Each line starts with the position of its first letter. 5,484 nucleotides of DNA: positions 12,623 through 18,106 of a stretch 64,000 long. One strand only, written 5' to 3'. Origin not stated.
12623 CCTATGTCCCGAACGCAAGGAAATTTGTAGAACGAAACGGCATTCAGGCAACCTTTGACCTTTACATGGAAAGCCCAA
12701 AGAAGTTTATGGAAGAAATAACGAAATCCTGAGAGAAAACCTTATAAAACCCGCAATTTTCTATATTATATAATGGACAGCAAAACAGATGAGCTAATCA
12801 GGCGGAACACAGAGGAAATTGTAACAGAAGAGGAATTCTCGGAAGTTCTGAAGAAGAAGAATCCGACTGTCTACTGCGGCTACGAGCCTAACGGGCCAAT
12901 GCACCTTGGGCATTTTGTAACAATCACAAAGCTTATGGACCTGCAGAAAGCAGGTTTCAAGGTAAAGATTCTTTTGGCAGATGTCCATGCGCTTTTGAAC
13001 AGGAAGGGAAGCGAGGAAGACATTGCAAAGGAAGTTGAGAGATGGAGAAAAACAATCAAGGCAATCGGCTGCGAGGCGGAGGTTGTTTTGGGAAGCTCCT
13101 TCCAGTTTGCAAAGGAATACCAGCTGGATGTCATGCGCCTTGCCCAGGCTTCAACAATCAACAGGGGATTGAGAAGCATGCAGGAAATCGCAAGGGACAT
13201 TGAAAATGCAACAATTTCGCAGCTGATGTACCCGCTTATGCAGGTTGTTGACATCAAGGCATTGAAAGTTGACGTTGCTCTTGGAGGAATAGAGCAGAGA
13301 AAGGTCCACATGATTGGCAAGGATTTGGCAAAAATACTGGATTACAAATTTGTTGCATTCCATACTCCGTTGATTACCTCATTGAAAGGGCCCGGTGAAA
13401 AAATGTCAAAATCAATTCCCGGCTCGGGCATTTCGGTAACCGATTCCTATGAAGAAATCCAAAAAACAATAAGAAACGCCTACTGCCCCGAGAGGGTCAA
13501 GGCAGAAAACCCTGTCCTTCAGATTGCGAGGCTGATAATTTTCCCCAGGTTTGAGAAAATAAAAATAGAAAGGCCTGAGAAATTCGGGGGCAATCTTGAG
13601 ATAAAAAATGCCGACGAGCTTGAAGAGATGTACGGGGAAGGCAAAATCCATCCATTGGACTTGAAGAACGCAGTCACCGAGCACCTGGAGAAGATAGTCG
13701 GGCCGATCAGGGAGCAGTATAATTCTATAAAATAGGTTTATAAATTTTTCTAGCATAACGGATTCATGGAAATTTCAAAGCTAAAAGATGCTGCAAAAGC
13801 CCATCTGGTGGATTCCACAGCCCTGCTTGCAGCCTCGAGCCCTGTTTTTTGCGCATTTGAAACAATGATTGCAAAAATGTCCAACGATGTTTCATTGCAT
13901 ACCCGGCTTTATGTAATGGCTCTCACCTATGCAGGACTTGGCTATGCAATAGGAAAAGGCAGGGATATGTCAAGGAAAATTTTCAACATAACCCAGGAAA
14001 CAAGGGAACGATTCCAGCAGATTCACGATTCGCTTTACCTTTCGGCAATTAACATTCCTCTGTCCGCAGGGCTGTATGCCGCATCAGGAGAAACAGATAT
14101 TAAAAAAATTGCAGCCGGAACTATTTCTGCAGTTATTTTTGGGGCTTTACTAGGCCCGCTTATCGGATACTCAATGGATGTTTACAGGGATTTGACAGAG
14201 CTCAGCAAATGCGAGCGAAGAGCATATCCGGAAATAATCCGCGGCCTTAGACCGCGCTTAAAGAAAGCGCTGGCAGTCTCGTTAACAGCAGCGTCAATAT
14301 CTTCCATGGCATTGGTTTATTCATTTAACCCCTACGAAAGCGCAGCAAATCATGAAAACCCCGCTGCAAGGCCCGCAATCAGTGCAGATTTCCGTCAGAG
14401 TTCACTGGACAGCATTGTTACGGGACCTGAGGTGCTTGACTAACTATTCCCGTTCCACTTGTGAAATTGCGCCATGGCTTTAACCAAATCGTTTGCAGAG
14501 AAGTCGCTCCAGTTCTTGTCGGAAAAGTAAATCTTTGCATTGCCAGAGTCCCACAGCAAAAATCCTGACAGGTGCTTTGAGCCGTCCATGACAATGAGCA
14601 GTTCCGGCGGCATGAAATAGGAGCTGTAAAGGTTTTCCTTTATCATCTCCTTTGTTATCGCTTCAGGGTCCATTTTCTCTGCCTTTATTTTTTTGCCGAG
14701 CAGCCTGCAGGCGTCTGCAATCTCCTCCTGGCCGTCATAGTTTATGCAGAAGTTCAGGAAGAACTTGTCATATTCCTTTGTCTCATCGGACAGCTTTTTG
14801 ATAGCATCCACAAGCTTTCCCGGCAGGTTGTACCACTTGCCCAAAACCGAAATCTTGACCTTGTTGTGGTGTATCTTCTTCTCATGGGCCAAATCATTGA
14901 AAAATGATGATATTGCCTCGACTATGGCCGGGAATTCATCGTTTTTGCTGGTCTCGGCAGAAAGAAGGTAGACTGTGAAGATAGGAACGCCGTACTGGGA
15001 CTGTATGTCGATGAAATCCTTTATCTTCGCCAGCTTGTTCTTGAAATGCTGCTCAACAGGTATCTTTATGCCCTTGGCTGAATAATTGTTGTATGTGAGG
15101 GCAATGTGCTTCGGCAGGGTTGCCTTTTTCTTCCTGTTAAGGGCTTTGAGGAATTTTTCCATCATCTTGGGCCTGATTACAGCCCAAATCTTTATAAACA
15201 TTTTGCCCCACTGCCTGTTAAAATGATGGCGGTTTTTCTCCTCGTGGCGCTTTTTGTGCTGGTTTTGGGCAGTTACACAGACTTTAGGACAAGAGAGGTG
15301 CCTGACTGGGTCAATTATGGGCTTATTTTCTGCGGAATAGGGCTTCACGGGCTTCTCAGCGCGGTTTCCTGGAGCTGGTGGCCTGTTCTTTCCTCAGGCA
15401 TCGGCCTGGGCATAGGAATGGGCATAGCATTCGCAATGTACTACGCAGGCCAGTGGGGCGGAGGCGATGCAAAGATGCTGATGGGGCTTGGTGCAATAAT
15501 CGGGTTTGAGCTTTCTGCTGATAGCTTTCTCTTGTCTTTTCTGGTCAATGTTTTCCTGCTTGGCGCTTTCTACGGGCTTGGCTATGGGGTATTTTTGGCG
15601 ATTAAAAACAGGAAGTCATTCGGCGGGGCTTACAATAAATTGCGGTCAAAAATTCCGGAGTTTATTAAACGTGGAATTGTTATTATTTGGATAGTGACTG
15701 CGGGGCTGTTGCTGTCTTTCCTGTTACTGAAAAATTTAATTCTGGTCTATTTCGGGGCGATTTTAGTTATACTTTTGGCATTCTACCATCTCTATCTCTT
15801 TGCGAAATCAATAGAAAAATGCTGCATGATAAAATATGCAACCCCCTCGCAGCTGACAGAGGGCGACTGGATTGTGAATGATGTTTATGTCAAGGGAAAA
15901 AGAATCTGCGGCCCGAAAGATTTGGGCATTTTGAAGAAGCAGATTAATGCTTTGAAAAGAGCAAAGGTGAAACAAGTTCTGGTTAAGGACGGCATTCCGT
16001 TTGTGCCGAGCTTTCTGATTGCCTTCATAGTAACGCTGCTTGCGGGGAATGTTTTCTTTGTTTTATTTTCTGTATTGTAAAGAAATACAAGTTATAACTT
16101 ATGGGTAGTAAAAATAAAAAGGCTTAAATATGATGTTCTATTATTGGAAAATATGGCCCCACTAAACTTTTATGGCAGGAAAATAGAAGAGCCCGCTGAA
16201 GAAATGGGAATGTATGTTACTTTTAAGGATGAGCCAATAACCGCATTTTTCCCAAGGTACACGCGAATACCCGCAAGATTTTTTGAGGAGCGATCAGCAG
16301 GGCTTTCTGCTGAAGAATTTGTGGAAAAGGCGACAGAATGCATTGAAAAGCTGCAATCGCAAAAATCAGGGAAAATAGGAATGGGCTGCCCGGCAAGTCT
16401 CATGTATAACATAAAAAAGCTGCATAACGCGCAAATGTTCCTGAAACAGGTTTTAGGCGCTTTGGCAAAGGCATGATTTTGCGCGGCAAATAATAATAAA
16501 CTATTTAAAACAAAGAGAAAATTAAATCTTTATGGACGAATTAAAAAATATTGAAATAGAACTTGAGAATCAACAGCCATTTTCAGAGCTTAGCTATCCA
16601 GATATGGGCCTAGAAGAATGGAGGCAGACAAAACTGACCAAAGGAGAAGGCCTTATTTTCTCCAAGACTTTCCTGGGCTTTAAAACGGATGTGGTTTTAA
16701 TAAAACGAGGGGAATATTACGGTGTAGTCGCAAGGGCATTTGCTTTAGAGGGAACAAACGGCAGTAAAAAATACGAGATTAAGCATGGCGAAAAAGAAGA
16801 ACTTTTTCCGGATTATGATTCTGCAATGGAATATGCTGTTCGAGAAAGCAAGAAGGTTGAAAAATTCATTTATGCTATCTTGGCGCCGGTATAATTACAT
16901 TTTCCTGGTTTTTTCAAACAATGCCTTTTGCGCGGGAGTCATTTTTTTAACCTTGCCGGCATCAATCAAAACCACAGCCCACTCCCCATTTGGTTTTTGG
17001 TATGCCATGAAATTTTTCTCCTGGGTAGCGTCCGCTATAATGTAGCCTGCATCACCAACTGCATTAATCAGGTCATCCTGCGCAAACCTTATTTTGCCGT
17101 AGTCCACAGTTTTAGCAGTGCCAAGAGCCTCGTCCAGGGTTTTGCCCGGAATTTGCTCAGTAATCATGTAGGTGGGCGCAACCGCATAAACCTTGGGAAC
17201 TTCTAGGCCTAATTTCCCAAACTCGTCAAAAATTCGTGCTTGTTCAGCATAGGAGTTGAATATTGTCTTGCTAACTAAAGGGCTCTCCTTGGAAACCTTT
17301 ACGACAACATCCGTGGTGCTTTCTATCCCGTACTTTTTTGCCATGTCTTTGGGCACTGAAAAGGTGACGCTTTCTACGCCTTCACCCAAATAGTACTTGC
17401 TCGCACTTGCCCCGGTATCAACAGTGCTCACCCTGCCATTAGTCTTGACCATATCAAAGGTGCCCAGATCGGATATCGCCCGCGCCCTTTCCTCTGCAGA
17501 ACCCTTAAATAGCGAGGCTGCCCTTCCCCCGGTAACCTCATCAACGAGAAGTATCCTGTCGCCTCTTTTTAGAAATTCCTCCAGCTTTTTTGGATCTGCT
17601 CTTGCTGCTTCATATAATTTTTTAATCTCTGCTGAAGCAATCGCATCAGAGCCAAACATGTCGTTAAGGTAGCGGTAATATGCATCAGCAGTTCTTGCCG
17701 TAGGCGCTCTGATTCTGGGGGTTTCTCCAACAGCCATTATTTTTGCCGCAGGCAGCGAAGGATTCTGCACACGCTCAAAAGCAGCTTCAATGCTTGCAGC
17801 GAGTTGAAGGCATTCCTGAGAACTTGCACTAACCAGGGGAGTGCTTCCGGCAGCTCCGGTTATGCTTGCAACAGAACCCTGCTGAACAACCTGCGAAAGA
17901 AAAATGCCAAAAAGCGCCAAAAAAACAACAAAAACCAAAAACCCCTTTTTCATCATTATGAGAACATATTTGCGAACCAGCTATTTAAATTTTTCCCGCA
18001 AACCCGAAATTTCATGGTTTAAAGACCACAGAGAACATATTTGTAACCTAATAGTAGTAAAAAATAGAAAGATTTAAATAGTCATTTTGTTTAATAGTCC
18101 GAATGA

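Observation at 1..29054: Dispersed type IV pilus-like machinery plus two 'pilin-like gene -> giant secreted protein' modules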

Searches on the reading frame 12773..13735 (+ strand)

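Call 13: search_protein_families(library=pfam, proteins=[window:12773-13735:+], max_evalue=0.001)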
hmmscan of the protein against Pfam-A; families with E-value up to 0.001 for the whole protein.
window:12773-13735:+ (320 aa): 1 family
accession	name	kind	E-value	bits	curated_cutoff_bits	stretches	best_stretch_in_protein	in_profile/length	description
PF00579.31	tRNA-synt_1b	-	3.5e-45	155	21.1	1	28-308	3-290/292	tRNA synthetases class I (W and Y)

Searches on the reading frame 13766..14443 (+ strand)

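Call 13: search_protein_families(library=pfam, proteins=[window:13766-14443:+], max_evalue=0.001)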
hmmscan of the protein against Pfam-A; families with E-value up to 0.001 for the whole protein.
window:13766-14443:+ (225 aa): 1 family
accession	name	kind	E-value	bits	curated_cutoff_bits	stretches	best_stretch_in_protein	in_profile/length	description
PF06610.18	AlaE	-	4.6e-05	24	25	1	13-143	9-137/141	L-alanine exporter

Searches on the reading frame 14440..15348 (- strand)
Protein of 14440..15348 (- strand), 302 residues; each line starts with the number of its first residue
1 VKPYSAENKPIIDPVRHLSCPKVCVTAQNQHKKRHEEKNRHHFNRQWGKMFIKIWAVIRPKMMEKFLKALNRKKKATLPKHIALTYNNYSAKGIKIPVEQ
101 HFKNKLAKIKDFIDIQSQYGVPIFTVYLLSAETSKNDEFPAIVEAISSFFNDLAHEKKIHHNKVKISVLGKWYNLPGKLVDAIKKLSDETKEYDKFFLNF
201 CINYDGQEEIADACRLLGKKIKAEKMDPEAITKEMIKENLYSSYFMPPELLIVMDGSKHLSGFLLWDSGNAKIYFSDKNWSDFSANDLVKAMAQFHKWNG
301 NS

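Call 13: search_protein_families(library=pfam, proteins=[window:14440-15348:-], max_evalue=0.001)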
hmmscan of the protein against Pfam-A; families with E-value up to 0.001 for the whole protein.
window:14440-15348:- (302 aa): 1 family
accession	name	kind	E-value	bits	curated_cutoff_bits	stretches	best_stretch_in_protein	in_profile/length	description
PF01255.24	Prenyltransf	-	1.1e-38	133.4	27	1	95-297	13-213/219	Putative undecaprenyl diphosphate synthase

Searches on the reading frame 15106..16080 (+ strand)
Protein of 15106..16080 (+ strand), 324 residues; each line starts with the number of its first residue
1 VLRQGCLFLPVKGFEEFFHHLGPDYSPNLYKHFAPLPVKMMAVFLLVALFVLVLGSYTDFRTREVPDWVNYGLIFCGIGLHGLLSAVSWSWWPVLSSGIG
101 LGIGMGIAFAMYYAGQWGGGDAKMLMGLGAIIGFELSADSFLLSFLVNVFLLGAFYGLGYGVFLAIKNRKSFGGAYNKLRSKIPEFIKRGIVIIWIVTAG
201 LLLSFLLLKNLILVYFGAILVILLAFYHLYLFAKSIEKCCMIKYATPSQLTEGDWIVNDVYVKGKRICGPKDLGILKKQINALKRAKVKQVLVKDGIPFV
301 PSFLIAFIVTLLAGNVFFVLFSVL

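Call 8: search_protein_families(library=pfam, proteins=[window:15106-16080:+], max_evalue=0.01)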
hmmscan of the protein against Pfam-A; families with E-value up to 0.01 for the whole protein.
window:15106-16080:+ (324 aa): 2 families
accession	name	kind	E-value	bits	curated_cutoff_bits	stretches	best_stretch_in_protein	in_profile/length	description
PF01478.23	Peptidase_A24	-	3.1e-17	63.4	26.5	1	46-157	1-103/104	Type IV leader peptidase family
PF06847.16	Arc_PepC_II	-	0.0048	17.9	29.9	0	277-314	52-91/93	Archaeal Peptidase A24 C-terminus Type II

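Call 94: search_protein_families(library=ncbifam, proteins=[window:15223-16080:+], max_evalue=0.01)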
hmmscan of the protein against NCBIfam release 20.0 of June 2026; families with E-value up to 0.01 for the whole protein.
window:15223-16080:+ (285 aa): 1 family
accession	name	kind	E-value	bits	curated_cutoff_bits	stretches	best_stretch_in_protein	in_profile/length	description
NF040695.1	FlaK_Arch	equivalog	2e-09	37.4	330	1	7-98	4-95/230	preflagellin peptidase FlaK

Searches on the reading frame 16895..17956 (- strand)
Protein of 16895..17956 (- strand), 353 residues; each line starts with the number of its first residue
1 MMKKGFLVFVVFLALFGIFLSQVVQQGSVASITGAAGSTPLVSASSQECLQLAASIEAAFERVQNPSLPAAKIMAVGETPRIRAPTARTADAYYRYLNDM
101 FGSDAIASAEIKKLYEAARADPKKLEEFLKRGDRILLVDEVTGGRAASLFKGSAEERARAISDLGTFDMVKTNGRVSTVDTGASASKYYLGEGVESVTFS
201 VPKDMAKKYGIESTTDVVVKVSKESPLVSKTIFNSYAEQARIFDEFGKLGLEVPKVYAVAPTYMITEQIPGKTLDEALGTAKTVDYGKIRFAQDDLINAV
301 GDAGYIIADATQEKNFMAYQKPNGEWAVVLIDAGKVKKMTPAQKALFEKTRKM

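Call 8: search_protein_families(library=pfam, proteins=[window:16895-17956:-], max_evalue=0.01)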
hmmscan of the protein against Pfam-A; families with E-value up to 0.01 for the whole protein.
window:16895-17956:- (353 aa): 0 families

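Call 54: search_protein_families(library=ncbifam, proteins=[window:16895-17956:-], max_evalue=0.1)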
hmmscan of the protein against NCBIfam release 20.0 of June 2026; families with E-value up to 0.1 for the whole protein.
window:16895-17956:- (353 aa): 3 families
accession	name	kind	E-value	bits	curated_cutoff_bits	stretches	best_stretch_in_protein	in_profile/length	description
TIGR03724.2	arch_bud32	equivalog_domain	0.011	15.2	125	1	238-334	42-129/193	KEOPS complex kinase/ATPase Bud32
NF011463.0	PRK14879.1-4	equivalog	0.019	14.4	188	0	237-283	66-114/237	Kae1-associated kinase Bud32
NF011464.0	PRK14879.1-7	equivalog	0.086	12.5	246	0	238-314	55-133/221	Kae1-associated kinase Bud32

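Call 59: search_solved_structures(query=window:16895-17956:-, max_evalue=1)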
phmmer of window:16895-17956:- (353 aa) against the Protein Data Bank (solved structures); distinct sequences matched with E-value up to 1: 3.
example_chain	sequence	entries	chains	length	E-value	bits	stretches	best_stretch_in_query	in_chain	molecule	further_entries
6uen_B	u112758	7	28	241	0.53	13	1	198-235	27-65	the phosphoprotein (P) of human respiratory syncytial virus | Phosphoprotein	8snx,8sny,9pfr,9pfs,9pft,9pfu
6pzk_B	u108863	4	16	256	0.58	12.8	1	198-235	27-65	Phosphoprotein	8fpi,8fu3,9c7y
9ecv_B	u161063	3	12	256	0.58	12.8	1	198-235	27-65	Phosphoprotein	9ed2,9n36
